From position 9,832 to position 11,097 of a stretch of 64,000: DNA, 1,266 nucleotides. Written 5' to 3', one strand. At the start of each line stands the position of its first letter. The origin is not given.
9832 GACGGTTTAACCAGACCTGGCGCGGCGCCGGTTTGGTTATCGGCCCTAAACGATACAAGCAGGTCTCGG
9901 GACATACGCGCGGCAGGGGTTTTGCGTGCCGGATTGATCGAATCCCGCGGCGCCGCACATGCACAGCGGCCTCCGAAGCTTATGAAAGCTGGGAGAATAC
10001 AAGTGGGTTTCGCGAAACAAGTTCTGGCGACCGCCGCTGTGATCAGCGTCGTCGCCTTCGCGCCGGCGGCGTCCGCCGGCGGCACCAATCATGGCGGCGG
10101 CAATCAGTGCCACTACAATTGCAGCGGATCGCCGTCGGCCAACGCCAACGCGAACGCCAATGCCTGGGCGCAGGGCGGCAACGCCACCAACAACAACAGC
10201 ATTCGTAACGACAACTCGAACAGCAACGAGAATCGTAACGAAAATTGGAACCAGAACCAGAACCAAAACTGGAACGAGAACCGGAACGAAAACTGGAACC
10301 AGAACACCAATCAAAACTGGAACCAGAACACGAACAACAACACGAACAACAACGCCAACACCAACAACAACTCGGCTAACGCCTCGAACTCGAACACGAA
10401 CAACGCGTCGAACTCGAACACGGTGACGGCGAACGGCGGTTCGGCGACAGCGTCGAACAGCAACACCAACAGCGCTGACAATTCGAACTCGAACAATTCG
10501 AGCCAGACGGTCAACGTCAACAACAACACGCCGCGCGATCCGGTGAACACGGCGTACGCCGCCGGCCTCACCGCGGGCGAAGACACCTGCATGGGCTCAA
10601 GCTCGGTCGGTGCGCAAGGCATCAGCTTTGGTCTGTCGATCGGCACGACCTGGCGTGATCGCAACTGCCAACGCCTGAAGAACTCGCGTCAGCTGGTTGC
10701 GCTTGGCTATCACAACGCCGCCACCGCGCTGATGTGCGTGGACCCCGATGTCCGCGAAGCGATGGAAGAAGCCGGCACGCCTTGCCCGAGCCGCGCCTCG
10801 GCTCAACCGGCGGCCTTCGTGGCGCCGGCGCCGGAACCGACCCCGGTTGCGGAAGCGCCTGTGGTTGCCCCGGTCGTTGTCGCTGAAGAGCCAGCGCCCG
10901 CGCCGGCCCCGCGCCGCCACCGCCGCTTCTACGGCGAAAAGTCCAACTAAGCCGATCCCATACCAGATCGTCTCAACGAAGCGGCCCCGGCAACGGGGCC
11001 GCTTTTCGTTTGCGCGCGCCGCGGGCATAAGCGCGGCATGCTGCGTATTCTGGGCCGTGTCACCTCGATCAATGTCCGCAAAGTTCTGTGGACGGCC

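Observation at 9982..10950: Stand-alone secreted protein whose core is a strictly phased N-x array with Trp every 8 residues (Asn-ladder / amyloid-like candidate)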

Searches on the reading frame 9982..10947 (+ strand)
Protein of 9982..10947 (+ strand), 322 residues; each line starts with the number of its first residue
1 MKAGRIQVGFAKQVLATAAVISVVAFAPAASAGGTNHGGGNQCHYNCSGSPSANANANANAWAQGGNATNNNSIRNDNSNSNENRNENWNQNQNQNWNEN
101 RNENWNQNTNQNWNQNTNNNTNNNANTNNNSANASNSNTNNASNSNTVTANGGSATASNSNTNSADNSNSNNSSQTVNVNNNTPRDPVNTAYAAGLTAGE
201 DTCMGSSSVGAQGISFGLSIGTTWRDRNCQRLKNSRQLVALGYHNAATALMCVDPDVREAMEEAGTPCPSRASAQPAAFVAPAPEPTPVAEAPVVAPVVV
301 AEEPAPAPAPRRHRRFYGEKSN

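Call 6: search_protein_families(library=pfam, proteins=[window:9982-10947:+], max_evalue=1)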
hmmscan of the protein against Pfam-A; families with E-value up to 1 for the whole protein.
window:9982-10947:+ (322 aa): 1 family
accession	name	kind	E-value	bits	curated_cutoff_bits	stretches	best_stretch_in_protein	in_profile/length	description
PF01080.22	Presenilin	-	0.95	8.6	34.3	0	86-167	233-318/408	Presenilin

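Call 7: search_protein_families(library=ncbifam, proteins=[window:9982-10947:+], max_evalue=1)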
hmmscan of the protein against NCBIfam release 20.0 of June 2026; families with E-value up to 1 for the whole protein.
window:9982-10947:+ (322 aa): 4 families
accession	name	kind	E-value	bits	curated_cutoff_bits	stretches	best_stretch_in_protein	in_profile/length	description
NF043060.1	MAP_0585_fam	equivalog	0.0017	18.4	170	1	15-191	4-197/319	MAP_0585 family protein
NF047351.1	lipase_YSIRK_Sa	exception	0.0077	14.6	650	1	56-177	57-179/704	YSIRK-targeted triacylglycerol lipase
NF033849.1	ser_rich_anae_1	subfamily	0.027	11.8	650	1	47-221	404-577/1163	serine-rich protein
NF005942.0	PRK07994.1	equivalog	0.25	10.3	613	1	20-178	352-487/655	DNA polymerase III subunit gamma/tau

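Call 9: list_cluster_members(proteins=[window:9982-10947:+, window:10003-10947:+, window:9922-10947:+])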
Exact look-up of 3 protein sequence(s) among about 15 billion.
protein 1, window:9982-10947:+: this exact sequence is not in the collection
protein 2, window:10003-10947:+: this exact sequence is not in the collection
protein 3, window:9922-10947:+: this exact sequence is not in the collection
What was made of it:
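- Tried and rejected: None of the three possible start variants is in the collection (call 9).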

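Call 24: search_protein_families(library=phrogs, proteins=[window:9982-10947:+], max_evalue=0.1)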
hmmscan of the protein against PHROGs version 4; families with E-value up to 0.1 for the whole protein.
window:9982-10947:+ (322 aa): 1 family
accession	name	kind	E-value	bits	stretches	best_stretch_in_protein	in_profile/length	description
phrog_20531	-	unknown function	1.5e-30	107.8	1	144-283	144-288/314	-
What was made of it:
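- On PHROG 20531 / uncharacterised four-Cys exported-protein family: phrog_20531 E 1.5e-30, covering aa 144-283 of the protein and positions 144-288 of the 314-position profile (call 24).
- PHROG 20531, E 1.5e-30 (call 24).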

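Call 26: predict_structure(alignment_id=A1)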
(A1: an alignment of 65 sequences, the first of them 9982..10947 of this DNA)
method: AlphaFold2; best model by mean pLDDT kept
length: 322 residues; sequences in the alignment: 65
mean_pLDDT: 55.7   pTM: 0.32
mean pLDDT of the five models: 55.7, 54.7, 52.8, 51.6, 51.5
residues with pLDDT >= 90: 19; 70-90: 54; 50-70: 76; < 50: 173
segments of 3 or more residues with pLDDT < 50: 16-23, 27-40, 42-44, 46-50, 55-57, 59-69, 71-85, 101-145, 147-150, 161-176, 190-199, 206-221, 278-282
pLDDT, mean of each block of 10 residues (from residue 1): 53 48 45 44 47 48 45 41 49 49 44 40 43 39 42 49 43 49 68 44 50 44 64 86 89 91 91 57 63 71 82 64 51
secondary structure, 60 per line:
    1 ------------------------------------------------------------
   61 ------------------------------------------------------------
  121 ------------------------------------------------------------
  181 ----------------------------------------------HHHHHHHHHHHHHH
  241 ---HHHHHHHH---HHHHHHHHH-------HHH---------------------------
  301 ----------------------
elements in order: H227-240 H244-251 H255-263
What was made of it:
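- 10537..10788 (+): Conserved four-Cys domain: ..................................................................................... AlphaFold2 places three helices at aa 227-263 with pLDDT 86-91 (call 26).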

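Call 27: search_protein_representatives(alignment_id=A1)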
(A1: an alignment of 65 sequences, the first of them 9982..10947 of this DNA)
Query: 65 sequences, 253 profile positions. Proteins with E-value up to 0.001 (for the whole library): 3808; up to 1e-10: 2437; up to 1e-30: 514. The best 150 are listed.
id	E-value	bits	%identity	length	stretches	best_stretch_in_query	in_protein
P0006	6.9e-73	261.8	-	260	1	13-237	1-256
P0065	1.3e-72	260.9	-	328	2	46-231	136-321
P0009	3.1e-69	249.8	-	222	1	13-236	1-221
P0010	3.5e-69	249.6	-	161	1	82-236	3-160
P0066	2.8e-68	246.7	-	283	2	42-233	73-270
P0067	1.1e-67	244.8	-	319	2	40-230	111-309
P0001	2.5e-67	243.6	-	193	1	60-232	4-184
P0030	6.2e-67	242.3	-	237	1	17-227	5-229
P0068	2.0e-66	240.6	-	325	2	44-233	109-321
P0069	3.6e-66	239.8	-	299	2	49-236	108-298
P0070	5.3e-66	239.2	-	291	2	44-236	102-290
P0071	8.4e-66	238.6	-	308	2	35-231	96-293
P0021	2.5e-65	237.0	-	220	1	13-224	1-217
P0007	5.6e-65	235.9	-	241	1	38-234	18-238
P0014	1.5e-63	231.1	-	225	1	13-229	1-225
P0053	1.5e-55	204.9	-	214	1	13-230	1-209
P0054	2.8e-51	191.0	-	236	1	13-207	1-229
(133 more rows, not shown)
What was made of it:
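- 3,808 cluster representatives at E<=1e-3 and 514 at E<=1e-30 (call 27).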

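Call 28: search_solved_structures(query=A1, max_evalue=10, show_alignments=2)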
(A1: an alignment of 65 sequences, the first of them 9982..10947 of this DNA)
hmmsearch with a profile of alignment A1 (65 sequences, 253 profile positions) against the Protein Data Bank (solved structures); distinct sequences matched with E-value up to 10: 1.
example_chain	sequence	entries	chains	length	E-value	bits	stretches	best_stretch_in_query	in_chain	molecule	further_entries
4fe8_A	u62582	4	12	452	2.3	11.1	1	32-112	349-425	Maltose-binding periplasmic protein,Huntingtin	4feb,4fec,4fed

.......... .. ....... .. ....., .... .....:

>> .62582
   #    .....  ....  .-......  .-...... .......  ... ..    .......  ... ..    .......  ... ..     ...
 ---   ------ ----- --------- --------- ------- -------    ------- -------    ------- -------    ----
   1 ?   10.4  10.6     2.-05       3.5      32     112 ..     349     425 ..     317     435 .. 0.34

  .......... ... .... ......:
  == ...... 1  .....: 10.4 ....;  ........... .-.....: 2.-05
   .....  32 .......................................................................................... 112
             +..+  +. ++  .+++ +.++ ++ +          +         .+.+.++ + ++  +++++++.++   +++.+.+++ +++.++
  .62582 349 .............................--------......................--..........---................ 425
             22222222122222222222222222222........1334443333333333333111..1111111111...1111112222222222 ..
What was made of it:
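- Tried and rejected: A profile search of PDB sequences gave only a spurious poly-Gln hit, E 2.3 (call 28).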

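Call 31: fold_search(model_id=the predicted structure, library=pdb)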
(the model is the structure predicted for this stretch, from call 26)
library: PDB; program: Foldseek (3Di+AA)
matches with E <= 10: 10; with E <= 0.001: 0
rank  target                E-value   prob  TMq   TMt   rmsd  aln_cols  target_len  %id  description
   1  4mal_B                1.8e+00  0.25  0.10  0.43   9.6        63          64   16  TPR3 of FimV from P. aeruginosa (PAO1) (released 2014-08-20)
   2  7tfm                  2.8e+00  0.21  0.11  0.21   4.4        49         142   18  Atomic Structure of the Leishmania spp. Hsp100 N-Domain (released 2022-02-16)
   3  4mbq_C                4.4e+00  0.23  0.09  0.45   3.9        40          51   12  TPR3 of FimV from P. aeruginosa (PAO1) (released 2014-08-20)
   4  4mal_A                5.3e+00  0.21  0.10  0.45   3.8        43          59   14  TPR3 of FimV from P. aeruginosa (PAO1) (released 2014-08-20)
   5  4mbq_A                6.8e+00  0.15  0.10  0.52   4.1        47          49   17  TPR3 of FimV from P. aeruginosa (PAO1) (released 2014-08-20)
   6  4mbq_B                7.2e+00  0.15  0.10  0.53   4.2        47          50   17  TPR3 of FimV from P. aeruginosa (PAO1) (released 2014-08-20)
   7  8dit_C                7.2e+00  0.14  0.10  0.05   4.3        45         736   16  Cryo-EM structure of a HOPS core complex containing Vps33, Vps16, and Vps18 (released 2022-08-31)
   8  9j79_C                7.2e+00  0.08  0.09  0.32   4.5        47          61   13  Cryo-EM structure of CRL2-FEM1B bound with TOM20(tetramer) (released 2025-04-09)
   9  4v6w_Ci               7.7e+00  0.13  0.09  0.22   5.0        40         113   12  Structure of the D. melanogaster 80S ribosome (released 2014-07-09)
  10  4mbq_D                9.3e+00  0.14  0.10  0.51   3.8        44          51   14  TPR3 of FimV from P. aeruginosa (PAO1) (released 2014-08-20)
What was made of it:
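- Tried and rejected: Foldseek against PDB gave nothing below E 1.8, only small helical hairpins (call 31).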

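Call 33: find_related_loci(query=A1, collection=genome_contigs, flank=6000)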
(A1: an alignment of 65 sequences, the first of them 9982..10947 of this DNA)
Query A1 (322 aa) in genome_contigs; peptide patterns used: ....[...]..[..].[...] (x = any residue, [..] = any of these).
64 stretches matched a pattern; 52 encode a relative of the query (tblastn E <= 1e-3); 52 distinct loci.
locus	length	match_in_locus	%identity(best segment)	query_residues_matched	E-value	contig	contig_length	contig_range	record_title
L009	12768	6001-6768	75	1-273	1e-79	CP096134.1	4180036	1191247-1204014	MAG: Hyphomonadaceae bacterium JAD_PAG50586_4 chromosome, complete genome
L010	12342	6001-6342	74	175-288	2e-51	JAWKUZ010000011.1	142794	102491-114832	MAG: Hyphomonadaceae bacterium isolate ABC2.77 ABC2.77.fa-11, whole genome shotgun sequence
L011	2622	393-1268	38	40-315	2e-51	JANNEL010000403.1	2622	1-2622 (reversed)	MAG: Alphaproteobacteria bacterium isolate OTE_75_metabat_39 OTE_75_k141_1898362, whole genome shotgun sequence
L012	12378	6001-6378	75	148-275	1e-50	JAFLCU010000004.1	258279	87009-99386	MAG: Caulobacterales bacterium isolate UWPOB_CAULO3 gnl_X_PLDDGKKH_4, whole genome shotgun sequence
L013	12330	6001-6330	74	156-269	1e-49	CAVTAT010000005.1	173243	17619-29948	MAG: uncultured Alphaproteobacteria bacterium isolate MFD04651.bin.2.154 genome assembly, contig: contig_20418, whole ge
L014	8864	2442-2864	62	179-315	2e-49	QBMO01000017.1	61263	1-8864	MAG: Alphaproteobacteria bacterium isolate ULC027bin2 scaffold17_size61263, whole genome shotgun sequence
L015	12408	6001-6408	61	175-316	6e-49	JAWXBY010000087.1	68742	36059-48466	MAG: Alphaproteobacteria bacterium isolate MP8IB2.145 k99_651423, whole genome shotgun sequence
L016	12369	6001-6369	70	177-297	1e-48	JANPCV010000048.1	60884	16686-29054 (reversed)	MAG: Caulobacteraceae bacterium isolate VAR_78_metabat_463 VAR_78_k141_3513320, whole genome shotgun sequence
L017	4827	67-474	63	175-315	1e-48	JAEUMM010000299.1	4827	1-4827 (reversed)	MAG: Alphaproteobacteria bacterium isolate new MAG-147 k141_3124951, whole genome shotgun sequence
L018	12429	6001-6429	61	175-312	2e-48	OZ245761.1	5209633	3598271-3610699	MAG: Micropepsaceae bacterium isolate e7f57dc3-0177-448b-864b-a3f88f5d25ea genome assembly, chromosome: 1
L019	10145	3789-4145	69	177-290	2e-48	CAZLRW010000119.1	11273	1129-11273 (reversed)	MAG TPA_asm: uncultured Flavobacteriaceae bacterium isolate SRP287051_co2_163 genome assembly, contig: NODE_9797_length_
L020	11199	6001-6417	59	175-315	1e-48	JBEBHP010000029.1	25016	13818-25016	MAG: Micropepsaceae bacterium isolate SF1_2_1 NODE_1360_length_25016_cov_8.111089, whole genome shotgun sequence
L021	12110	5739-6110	67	177-293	3e-48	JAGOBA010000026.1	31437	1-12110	MAG: Alphaproteobacteria bacterium isolate Go_Eff_bin_200 Go_Eff_2341_length_31437_cov_9.503258, whole genome shotgun se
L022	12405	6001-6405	61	185-315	7e-48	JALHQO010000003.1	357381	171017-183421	MAG: Hyphomonadaceae bacterium isolate bin.91 c_000000000147, whole genome shotgun sequence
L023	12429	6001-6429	61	166-310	5e-48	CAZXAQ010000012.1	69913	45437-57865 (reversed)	MAG TPA_asm: uncultured Flavobacteriaceae bacterium isolate SRP189682_co2_38 genome assembly, contig: NODE_264_length_69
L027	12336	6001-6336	71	179-288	9e-47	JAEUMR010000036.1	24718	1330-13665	MAG: Hyphomonadaceae bacterium isolate new MAG-152 k141_2656723, whole genome shotgun sequence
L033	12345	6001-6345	69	177-287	1e-45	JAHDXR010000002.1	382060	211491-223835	MAG: Hyphomonadaceae bacterium isolate PRO2 NODE_54_length_382060_cov_291.126959, whole genome shotgun sequence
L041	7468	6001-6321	64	185-292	2e-41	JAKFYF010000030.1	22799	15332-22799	MAG: Hyphomonadaceae bacterium isolate ND5_Bin_41 ND5_0001611, whole genome shotgun sequence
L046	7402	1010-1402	51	187-299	2e-38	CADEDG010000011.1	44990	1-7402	MAG: uncultured Alphaproteobacteria bacterium isolate Alphaproteobacteria sp. RBC070 genome assembly, contig: MAG070_11,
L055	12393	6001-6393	51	187-299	1e-35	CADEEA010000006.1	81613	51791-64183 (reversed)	MAG: uncultured Alphaproteobacteria bacterium isolate Alphaproteobacteria sp. RBC057 genome assembly, contig: MAG057_6,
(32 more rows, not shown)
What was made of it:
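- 52 loci in Hyphomonadaceae, Caulobacterales, Micropepsaceae and Terricaulis-type genomes (call 33). The host lineage is Caulobacterales-like (call 33).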

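Call 50: fold_search(model_id=the predicted structure, library=viral)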
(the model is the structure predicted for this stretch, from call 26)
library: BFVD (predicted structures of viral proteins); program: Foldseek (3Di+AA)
matches with E <= 10: 28; with E <= 0.001: 2
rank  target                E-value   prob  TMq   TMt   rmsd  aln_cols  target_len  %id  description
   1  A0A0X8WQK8            4.9e-06  1.00  0.17  0.17  33.0       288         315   32  (no name in the UniProt tables at hand)
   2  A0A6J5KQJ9            1.6e-05  1.00  0.16  0.17  37.6       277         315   34  Uncharacterized protein [uncultured Caudovirales phage]
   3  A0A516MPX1            3.8e-03  1.00  0.14  0.23   1.0        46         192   56  (no name in the UniProt tables at hand)
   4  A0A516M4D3            4.9e-03  0.99  0.14  0.21  25.0       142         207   30  (no name in the UniProt tables at hand)
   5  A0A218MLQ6            9.2e-03  1.00  0.14  0.34   1.1        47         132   49  Uncharacterized protein [uncultured virus]
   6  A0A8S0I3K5            1.1e-02  1.00  0.14  0.40   4.7        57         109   42  (no name in the UniProt tables at hand)
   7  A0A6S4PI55            1.8e-02  0.98  0.15  0.25  27.7       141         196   25  Uncharacterized protein [uncultured phage_MedDCM-OCT-S28-C10]
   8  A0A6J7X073            2.7e-02  1.00  0.14  0.27   0.6        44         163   45  Uncharacterized protein [uncultured Caudovirales phage]
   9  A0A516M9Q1            3.8e-01  0.21  0.16  0.19  28.0       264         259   19  (no name in the UniProt tables at hand)
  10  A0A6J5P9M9            4.5e-01  0.92  0.11  0.45   1.9        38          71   32  Uncharacterized protein [uncultured Caudovirales phage]
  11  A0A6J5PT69            7.1e-01  0.23  0.13  0.20  22.6       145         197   18  Uncharacterized protein [uncultured Caudovirales phage]
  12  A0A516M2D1            8.0e-01  0.96  0.14  0.22   1.4        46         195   24  (no name in the UniProt tables at hand)
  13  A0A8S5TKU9            2.5e+00  0.08  0.09  0.19  14.9        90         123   16  Uncharacterized protein (Fragment) [Siphoviridae sp. ctvI513]
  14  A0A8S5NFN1            2.8e+00  0.28  0.09  0.30   6.1        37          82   14  Uncharacterized protein [Myoviridae sp. ct0wg9]
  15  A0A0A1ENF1            3.4e+00  0.05  0.09  0.24  13.8       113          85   18  (no name in the UniProt tables at hand)
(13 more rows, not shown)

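Call 59: search_protein_families(library=pfam, alignment_id=A2, max_evalue=0.001)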
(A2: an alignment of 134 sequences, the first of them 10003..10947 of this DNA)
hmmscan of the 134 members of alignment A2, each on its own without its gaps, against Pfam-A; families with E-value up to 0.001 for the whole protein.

A. member 1, window:10003-10947:+ (315 aa): 0 families

B. families by the number of members that match (of 134 scanned): 2 families
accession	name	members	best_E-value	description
PF00691.25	OmpA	5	6.8e-24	OmpA family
PF01391.23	Collagen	1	1.3e-25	Collagen triple helix repeat (20 copies)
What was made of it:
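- Relatives carry a peptidoglycan-binding OmpA_C domain (call 59).
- Tried and rejected: Scanning 134 relatives found only OmpA (5 members) and Collagen (1 member) (call 59).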
